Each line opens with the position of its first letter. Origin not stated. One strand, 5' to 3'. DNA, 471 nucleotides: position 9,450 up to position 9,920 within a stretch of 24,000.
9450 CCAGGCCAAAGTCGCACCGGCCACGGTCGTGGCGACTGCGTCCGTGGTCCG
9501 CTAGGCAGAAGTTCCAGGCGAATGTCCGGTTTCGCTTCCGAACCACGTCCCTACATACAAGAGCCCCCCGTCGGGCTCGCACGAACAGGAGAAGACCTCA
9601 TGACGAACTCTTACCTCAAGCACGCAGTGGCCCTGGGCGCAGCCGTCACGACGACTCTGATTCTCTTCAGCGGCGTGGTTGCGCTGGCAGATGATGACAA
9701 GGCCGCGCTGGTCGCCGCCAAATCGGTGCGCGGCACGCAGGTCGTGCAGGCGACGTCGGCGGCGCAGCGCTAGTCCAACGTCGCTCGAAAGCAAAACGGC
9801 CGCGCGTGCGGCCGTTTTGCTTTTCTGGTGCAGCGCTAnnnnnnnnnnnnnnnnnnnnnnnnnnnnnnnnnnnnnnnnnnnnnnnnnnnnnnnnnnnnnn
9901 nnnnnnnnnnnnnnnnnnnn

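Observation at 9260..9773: Tandem duplicated promoter-UTR-small-ORF cassettes encoding 55/57-aa signal-peptide-like proteins downstream of the ECF sigma/kinase pair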

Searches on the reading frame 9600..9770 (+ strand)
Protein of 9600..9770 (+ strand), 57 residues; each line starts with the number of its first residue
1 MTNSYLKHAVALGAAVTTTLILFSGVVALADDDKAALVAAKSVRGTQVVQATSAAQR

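Call 12: search_protein_families(library=pfam, proteins=[window:9600-9770:+], max_evalue=1)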
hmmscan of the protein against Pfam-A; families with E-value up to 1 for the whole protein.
seq(57 aa): 0 families

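Call 13: search_protein_families(library=ncbifam, proteins=[window:9600-9770:+], max_evalue=1)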
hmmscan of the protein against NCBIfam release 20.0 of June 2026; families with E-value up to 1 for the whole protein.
seq(57 aa): 0 families

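Call 14: find_homologous_proteins(query=window:9600-9770:+, max_evalue=10)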
Query seq(57 aa) (57 aa): 23 proteins with E <= 10 among 37 candidates.
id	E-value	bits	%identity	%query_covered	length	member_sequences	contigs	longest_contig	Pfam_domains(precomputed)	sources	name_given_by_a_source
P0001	5.7e-24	99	95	100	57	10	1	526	-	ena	-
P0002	1.8e-23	97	93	100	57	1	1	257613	-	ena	-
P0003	3.1e-23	97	93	100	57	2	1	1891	-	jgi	jgi:hypothetical protein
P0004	2.7e-21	91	89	100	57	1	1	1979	-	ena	-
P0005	2.0e-20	88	86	100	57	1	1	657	-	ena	-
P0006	4.0e-20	87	84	100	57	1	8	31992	-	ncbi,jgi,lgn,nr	ncbi:MAG TPA: hypothetical protein PLE54_12475 [Burkholderiaceae bacterium]|nr:hypothetical protein 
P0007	2.8e-19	84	82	100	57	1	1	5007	-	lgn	-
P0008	3.1e-18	81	79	100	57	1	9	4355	-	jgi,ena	jgi:hypothetical protein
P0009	3.7e-18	81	81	100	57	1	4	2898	-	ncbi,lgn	-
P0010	8.9e-18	80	79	100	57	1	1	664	-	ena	-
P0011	1.1e-17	79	77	100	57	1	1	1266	-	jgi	jgi:hypothetical protein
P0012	1.1e-17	79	79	100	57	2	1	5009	-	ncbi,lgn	ncbi:MAG: hypothetical protein ACM32F_10540 [Betaproteobacteria bacterium]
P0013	3.6e-17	78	84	89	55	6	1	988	-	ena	-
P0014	4.2e-17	78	79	100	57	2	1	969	-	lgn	-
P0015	6.7e-17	77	84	89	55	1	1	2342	-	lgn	-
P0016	8.3e-17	77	75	100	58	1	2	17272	-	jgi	jgi:hypothetical protein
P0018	9.6e-17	77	75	100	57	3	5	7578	-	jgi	jgi:hypothetical protein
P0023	1.9e-11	60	97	60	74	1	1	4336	-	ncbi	-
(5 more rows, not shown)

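Call 21: find_encoding_contigs(protein=P0002, flank=10000, max_places=3)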
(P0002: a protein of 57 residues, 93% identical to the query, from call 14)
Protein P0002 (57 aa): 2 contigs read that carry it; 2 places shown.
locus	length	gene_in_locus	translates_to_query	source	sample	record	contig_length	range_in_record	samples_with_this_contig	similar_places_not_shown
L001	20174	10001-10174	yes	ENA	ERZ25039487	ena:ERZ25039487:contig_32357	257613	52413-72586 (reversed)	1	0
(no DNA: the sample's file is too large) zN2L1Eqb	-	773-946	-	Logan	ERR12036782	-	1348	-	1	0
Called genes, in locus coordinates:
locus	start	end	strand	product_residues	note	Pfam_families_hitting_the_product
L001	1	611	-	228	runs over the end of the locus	PF00593:TonB_dep_Rec_b-barrel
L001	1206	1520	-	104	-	-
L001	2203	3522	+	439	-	PF07638:Sigma70_ECF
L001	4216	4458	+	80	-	-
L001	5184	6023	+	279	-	-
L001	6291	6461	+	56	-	-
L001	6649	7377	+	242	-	PF00069:Pkinase (weak)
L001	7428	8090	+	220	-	PF00069:Pkinase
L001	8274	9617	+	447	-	PF13424:TPR_12 (faint), PF07719:TPR_2 (faint)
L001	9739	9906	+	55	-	-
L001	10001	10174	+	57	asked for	-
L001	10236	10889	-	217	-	PF21478:GcvP2_C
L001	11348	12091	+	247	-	-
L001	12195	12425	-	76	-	PF02347:GDC-P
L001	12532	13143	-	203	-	PF02347:GDC-P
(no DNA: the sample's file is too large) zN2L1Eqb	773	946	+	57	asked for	-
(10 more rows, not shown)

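Call 22: find_encoding_contigs(protein=P0006, flank=8000, max_places=3)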
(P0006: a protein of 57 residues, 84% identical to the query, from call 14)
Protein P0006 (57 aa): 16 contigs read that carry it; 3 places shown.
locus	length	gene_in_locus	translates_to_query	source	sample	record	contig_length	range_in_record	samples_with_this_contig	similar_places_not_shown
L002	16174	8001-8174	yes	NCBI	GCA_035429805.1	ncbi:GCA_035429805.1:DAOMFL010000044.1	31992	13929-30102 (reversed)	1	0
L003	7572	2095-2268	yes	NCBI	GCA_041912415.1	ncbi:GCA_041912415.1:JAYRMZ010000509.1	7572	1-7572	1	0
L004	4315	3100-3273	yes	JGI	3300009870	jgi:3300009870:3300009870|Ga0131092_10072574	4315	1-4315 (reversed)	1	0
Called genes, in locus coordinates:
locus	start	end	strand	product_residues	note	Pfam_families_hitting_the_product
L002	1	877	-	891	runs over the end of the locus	PF07715:Plug, PF00593:TonB_dep_Rec_b-barrel, PF14905:OMP_b-brl_3 (weak)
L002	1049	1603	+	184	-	PF07638:Sigma70_ECF, PF08281:Sigma70_r4_2, PF04545:Sigma70_r4 (weak)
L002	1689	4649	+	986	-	PF00069:Pkinase, PF07714:PK_Tyr_Ser-Thr, PF03109:ABC1 (weak)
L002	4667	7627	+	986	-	PF00069:Pkinase, PF07714:PK_Tyr_Ser-Thr, PF03109:ABC1 (weak)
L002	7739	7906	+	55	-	-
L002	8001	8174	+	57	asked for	-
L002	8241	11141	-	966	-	PF02347:GDC-P, PF00266:Aminotran_5 (faint), PF02347:GDC-P, PF01212:Beta_elim_lyase (weak), PF21478:GcvP2_C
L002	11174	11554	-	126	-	PF01597:GCV_H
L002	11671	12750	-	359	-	PF01571:GCV_T, PF08669:GCV_T_C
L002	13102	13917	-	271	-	PF00149:Metallophos, PF12850:Metallophos_2 (faint)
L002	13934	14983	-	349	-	PF00005:ABC_tran, PF03459:TOBE (faint), PF13304:AAA_21 (faint), PF08402:TOBE_2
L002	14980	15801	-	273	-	PF00528:BPD_transp_1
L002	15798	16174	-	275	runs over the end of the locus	PF00528:BPD_transp_1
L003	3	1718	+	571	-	?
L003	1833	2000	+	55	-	-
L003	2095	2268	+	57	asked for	-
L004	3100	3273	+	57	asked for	-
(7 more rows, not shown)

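Call 23: find_encoding_contigs(protein=P0016, flank=8000, max_places=2)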
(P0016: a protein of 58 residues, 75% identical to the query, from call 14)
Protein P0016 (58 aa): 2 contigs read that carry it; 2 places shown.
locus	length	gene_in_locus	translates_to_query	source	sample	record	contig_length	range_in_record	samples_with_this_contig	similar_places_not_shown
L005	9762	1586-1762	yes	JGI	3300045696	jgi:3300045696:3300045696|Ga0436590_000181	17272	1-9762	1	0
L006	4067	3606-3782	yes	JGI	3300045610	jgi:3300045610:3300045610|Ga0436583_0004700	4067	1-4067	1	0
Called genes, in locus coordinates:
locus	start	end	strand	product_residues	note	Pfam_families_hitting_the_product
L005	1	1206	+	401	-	?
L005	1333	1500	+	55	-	-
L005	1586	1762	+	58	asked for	-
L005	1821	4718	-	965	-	PF02347:GDC-P, PF00266:Aminotran_5 (faint), PF02347:GDC-P, PF01212:Beta_elim_lyase (weak), PF21478:GcvP2_C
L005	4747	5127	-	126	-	PF01597:GCV_H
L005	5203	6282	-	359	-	PF01571:GCV_T, PF08669:GCV_T_C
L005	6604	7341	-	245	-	-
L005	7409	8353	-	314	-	PF05368:NmrA, PF13460:NAD_binding_10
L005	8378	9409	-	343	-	PF01212:Beta_elim_lyase, PF01053:Cys_Met_Meta_PP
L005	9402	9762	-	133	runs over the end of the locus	-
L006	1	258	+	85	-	?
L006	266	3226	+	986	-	PF00069:Pkinase, PF07714:PK_Tyr_Ser-Thr, PF03109:ABC1 (weak)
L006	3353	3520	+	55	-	-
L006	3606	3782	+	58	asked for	-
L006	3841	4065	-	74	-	?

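Call 24: find_encoding_contigs(protein=P0018, flank=8000, max_places=2)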
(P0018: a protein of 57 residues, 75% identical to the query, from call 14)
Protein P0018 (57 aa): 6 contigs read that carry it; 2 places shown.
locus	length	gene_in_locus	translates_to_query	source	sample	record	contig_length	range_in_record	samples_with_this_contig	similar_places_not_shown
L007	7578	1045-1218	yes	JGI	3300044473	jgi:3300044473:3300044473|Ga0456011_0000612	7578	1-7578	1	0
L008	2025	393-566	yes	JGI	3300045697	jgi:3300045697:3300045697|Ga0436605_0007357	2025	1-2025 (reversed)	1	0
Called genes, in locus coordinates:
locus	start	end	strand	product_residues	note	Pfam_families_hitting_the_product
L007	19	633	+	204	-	-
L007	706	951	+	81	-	-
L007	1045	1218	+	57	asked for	-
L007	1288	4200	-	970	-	PF02347:GDC-P, PF21478:GcvP2_C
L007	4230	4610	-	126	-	PF01597:GCV_H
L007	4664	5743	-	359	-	PF01571:GCV_T, PF08669:GCV_T_C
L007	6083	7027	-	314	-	PF05368:NmrA, PF13460:NAD_binding_10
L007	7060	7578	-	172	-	?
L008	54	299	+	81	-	-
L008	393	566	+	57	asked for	-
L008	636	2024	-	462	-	?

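Call 37: find_related_loci(query=A2, collection=genome_contigs, flank=8000)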
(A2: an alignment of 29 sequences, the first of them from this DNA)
Query A2 (57 aa) in genome_contigs; peptide patterns used: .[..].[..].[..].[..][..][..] (x = any residue, [..] = any of these).
74 stretches matched a pattern; 5 encode a relative of the query (tblastn E <= 1e-3); 4 distinct loci.
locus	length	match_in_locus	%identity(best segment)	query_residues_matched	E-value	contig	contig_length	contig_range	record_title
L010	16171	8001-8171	96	1-57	4e-32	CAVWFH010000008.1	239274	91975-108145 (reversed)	MAG: uncultured beta proteobacterium isolate MFD09730.bin.1.148 genome assembly, contig: contig_22856, whole genome shot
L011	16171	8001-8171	84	1-57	2e-27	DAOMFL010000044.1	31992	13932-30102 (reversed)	MAG TPA_asm: Burkholderiaceae bacterium isolate AMR_MDS_5003 NODE_188_length_31992_cov_15.856029, whole genome shotgun s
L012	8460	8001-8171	82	1-57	1e-27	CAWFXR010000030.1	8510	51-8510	MAG: uncultured Gammaproteobacteria bacterium isolate MFD00905.bin.3.435 genome assembly, contig: contig_86885, whole ge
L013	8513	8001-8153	84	1-51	1e-23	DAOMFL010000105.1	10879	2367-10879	MAG TPA_asm: Burkholderiaceae bacterium isolate AMR_MDS_5003 NODE_1647_length_10879_cov_17.780211, whole genome shotgun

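Call 44: search_protein_representatives(alignment_id=A2)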
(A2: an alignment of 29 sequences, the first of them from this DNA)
Query: 29 sequences, 57 profile positions. Proteins with E-value up to 0.001 (for the whole library): 53; up to 1e-10: 13; up to 1e-30: 0. The best 53 are listed.
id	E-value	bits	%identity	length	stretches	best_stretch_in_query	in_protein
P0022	1.1e-22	95.9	-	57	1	1-57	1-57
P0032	3.8e-17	78.2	-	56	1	1-57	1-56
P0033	1.2e-15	73.5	-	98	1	1-51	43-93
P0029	2.1e-15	72.7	-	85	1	1-39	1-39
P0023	4.4e-14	68.4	-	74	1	1-35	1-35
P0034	1.6e-13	66.7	-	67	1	1-57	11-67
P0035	8.1e-13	64.4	-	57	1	1-52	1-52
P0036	8.4e-13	64.3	-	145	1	1-41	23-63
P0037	1.5e-11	60.3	-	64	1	1-52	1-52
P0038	3.3e-11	59.2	-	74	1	1-51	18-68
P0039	6.8e-11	58.2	-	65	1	1-50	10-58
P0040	7.5e-11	58.1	-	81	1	5-54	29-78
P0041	9.8e-11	57.7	-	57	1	1-49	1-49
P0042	1.4e-10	57.2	-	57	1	1-57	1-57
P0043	3.9e-10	55.8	-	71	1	3-43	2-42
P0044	1.4e-09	54.0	-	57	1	1-54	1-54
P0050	3.3e-08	49.6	-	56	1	4-52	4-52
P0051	3.6e-08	49.5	-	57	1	1-56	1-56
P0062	2.1e-06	43.8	-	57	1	2-57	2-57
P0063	2.5e-06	43.6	-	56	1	1-55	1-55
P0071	2.9e-05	40.2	-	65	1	1-55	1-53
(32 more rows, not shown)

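Call 46: find_encoding_contigs(protein=P0044, flank=8000, max_places=3)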
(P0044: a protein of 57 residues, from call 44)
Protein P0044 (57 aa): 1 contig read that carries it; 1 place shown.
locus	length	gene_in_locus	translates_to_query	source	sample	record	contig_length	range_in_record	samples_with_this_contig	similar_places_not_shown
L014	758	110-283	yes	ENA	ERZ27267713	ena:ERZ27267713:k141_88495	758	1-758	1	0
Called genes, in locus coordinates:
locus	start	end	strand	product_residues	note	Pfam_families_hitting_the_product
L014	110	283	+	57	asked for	-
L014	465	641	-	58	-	-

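Call 47: find_encoding_contigs(protein=P0051, flank=8000, max_places=3)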
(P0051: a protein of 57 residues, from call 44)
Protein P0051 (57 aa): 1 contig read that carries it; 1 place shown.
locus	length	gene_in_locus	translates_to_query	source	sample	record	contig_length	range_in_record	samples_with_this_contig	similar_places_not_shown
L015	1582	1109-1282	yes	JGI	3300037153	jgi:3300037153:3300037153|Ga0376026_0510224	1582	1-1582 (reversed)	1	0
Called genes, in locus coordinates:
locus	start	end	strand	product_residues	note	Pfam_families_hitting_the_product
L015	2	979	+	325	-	?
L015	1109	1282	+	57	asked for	-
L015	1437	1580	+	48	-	?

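Call 68: predict_structure(alignment_id=A2)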
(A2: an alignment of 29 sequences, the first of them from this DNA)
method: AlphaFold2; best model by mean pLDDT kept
length: 57 residues; sequences in the alignment: 29
mean_pLDDT: 82.6   pTM: 0.48
mean pLDDT of the five models: 82.6, 77.7, 76.8, 74.6, 64.1
residues with pLDDT >= 90: 25; 70-90: 18; 50-70: 14; < 50: 0
segments of 3 or more residues with pLDDT < 50: none
pLDDT, mean of each block of 10 residues (from residue 1): 85 97 95 84 65 65
secondary structure, 60 per line:
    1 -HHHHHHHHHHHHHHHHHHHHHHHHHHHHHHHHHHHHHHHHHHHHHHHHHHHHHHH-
elements in order: H2-56

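Call 72: list_cluster_members(proteins=[P0032, P0035, P0041, P0042, P0044, P0050, P0051, P0062, P0063, P0071])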
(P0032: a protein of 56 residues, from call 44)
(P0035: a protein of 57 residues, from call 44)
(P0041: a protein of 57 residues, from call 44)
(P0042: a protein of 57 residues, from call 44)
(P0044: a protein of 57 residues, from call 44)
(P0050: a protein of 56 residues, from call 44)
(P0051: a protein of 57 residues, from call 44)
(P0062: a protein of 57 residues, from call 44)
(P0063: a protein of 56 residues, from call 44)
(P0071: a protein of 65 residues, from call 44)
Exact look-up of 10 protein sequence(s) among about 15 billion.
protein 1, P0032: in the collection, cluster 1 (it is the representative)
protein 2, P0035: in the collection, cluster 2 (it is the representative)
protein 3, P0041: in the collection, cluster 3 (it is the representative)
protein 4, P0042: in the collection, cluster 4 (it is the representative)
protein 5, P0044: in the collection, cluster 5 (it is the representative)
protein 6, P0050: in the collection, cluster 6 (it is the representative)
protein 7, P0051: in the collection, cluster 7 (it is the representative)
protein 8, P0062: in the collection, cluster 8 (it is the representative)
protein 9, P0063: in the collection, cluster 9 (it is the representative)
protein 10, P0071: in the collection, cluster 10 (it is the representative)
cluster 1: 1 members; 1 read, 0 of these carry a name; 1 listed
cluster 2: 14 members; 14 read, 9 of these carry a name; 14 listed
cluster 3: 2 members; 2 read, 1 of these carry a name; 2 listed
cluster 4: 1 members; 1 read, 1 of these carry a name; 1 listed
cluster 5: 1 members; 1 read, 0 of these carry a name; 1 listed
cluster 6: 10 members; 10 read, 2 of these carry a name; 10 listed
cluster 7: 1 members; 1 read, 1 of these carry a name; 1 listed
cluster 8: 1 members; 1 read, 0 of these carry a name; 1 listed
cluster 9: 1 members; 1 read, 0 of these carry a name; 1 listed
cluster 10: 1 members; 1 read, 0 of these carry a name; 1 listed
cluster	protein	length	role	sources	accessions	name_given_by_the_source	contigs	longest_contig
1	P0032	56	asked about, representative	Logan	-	-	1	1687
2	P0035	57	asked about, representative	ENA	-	-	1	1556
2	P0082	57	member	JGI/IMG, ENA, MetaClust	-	hypothetical protein | \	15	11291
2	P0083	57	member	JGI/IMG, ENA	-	hypothetical protein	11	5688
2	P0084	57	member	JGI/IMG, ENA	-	hypothetical protein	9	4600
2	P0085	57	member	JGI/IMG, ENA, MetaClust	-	\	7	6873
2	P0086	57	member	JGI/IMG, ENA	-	hypothetical protein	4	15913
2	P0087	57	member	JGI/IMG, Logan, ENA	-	hypothetical protein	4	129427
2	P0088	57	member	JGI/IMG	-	hypothetical protein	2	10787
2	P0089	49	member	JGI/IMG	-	hypothetical protein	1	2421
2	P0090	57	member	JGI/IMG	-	hypothetical protein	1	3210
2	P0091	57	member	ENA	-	-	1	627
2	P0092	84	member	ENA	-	-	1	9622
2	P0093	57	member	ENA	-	-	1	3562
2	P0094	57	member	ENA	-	-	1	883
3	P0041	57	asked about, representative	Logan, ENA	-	-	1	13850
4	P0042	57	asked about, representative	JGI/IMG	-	hypothetical protein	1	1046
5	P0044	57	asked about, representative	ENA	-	-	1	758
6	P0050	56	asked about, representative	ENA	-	-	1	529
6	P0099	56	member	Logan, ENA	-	-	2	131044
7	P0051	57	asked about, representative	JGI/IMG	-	hypothetical protein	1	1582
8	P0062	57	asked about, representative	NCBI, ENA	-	-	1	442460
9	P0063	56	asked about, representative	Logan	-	-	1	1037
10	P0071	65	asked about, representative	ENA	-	-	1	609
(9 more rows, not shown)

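Call 73: find_encoding_contigs(protein=P0099, flank=10000, max_places=2)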
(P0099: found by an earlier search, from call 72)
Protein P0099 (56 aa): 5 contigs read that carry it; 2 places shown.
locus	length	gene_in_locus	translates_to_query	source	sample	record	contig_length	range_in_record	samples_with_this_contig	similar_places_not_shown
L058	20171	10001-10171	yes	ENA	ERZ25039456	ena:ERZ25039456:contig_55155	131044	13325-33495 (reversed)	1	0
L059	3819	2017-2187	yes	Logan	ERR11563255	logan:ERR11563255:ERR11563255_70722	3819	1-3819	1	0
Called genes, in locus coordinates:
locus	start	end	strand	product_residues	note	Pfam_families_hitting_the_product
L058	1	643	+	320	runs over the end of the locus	PF06934:CTI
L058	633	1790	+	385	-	PF06934:CTI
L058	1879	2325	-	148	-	PF01557:FAA_hydrolase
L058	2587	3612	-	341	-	PF03401:TctC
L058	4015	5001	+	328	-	PF03401:TctC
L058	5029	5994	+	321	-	PF00561:Abhydrolase_1, PF12146:Hydrolase_4, PF12697:Abhydrolase_6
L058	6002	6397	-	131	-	PF08818:DUF1801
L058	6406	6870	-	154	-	PF00583:Acetyltransf_1, PF13673:Acetyltransf_10, PF13508:Acetyltransf_7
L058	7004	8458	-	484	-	PF01425:Amidase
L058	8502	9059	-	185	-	PF09619:YscW, PF09864:MliC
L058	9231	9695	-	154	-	PF01161:PBP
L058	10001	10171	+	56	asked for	-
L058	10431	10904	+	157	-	PF10604:Polyketide_cyc2, PF03364:Polyketide_cyc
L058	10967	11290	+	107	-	PF13442:Cytochrome_CBB3 (weak)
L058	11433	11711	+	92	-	-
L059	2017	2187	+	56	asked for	-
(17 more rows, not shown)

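Call 74: find_encoding_contigs(protein=P0062, flank=10000, max_places=2)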
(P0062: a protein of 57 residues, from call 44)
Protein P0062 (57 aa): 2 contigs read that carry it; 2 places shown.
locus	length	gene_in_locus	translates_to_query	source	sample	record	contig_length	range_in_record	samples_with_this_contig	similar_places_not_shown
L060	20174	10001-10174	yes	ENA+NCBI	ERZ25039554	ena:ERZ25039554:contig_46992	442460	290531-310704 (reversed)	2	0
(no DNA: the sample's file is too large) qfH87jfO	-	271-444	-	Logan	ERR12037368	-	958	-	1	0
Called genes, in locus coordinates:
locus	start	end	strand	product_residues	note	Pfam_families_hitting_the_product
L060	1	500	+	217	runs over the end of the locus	PF13489:Methyltransf_23, PF08241:Methyltransf_11, PF08242:Methyltransf_12, PF13649:Methyltransf_25, PF13847:Methyltransf_31 (weak)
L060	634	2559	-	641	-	PF08439:Peptidase_M3_N, PF01432:Peptidase_M3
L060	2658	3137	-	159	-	PF00190:Cupin_1 (weak), PF07883:Cupin_2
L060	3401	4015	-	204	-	PF28474:DUF8412, PF13376:OmdA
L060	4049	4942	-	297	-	PF00034:Cytochrom_C, PF13442:Cytochrome_CBB3, PF00034:Cytochrom_C (weak)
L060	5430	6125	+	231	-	PF27733:UCP029691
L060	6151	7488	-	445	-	PF19289:PmbA_TldD_3rd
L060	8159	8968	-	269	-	PF01523:PmbA_TldD_1st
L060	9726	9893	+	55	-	-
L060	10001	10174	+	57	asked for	-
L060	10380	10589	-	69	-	-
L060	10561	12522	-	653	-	PF00266:Aminotran_5 (faint), PF02347:GDC-P, PF01212:Beta_elim_lyase (weak)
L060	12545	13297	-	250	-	PF02347:GDC-P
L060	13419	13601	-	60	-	PF01597:GCV_H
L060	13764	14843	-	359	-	PF01571:GCV_T, PF08669:GCV_T_C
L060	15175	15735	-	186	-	PF05368:NmrA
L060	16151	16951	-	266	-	PF01212:Beta_elim_lyase, PF00155:Aminotran_1_2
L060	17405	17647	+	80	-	-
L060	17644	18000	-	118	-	PF03711:OKR_DC_1_C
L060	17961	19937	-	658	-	PF03709:OKR_DC_1_N, PF01276:OKR_DC_1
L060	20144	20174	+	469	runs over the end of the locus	PF20245:DUF6600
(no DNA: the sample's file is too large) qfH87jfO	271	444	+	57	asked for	-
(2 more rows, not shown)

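Call 79: search_solved_structures(query=A3, max_evalue=1)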
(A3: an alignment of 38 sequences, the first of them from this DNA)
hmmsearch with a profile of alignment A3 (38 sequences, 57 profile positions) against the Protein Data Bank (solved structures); distinct sequences matched with E-value up to 1: 0.

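Call 80: search_protein_families(library=pfam, alignment_id=A3, max_evalue=1)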
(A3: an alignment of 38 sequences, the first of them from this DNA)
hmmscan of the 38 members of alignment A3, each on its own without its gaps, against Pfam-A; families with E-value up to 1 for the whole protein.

A. member 1, seq(57 aa): 0 families

B. families by the number of members that match (of 38 scanned): 11 families
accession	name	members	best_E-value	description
PF17319.7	DUF5362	1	0.0047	Family of unknown function (DUF5362)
PF09990.14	DUF2231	1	0.015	Predicted membrane protein (DUF2231)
PF04738.18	Lant_dehydr_N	1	0.024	Lantibiotic dehydratase, N terminus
PF13150.11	TraL_transposon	1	0.052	Conjugative transposon protein TraL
PF05362.19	Lon_C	1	0.059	Lon protease (S16) C-terminal proteolytic domain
PF01924.21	HypD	1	0.078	Hydrogenase formation hypA family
PF17708.6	Gasdermin_C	1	0.083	Gasdermin PUB domain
PF14906.12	DUF4495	1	0.14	Domain of unknown function (DUF4495)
PF02166.21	Androgen_recep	1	0.15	Androgen receptor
PF17932.6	TetR_C_24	1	0.19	Tetracyclin repressor-like, C-terminal domain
PF19921.4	bpX5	1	0.29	MoxR-vWA-beta-propeller ternary system domain bpX5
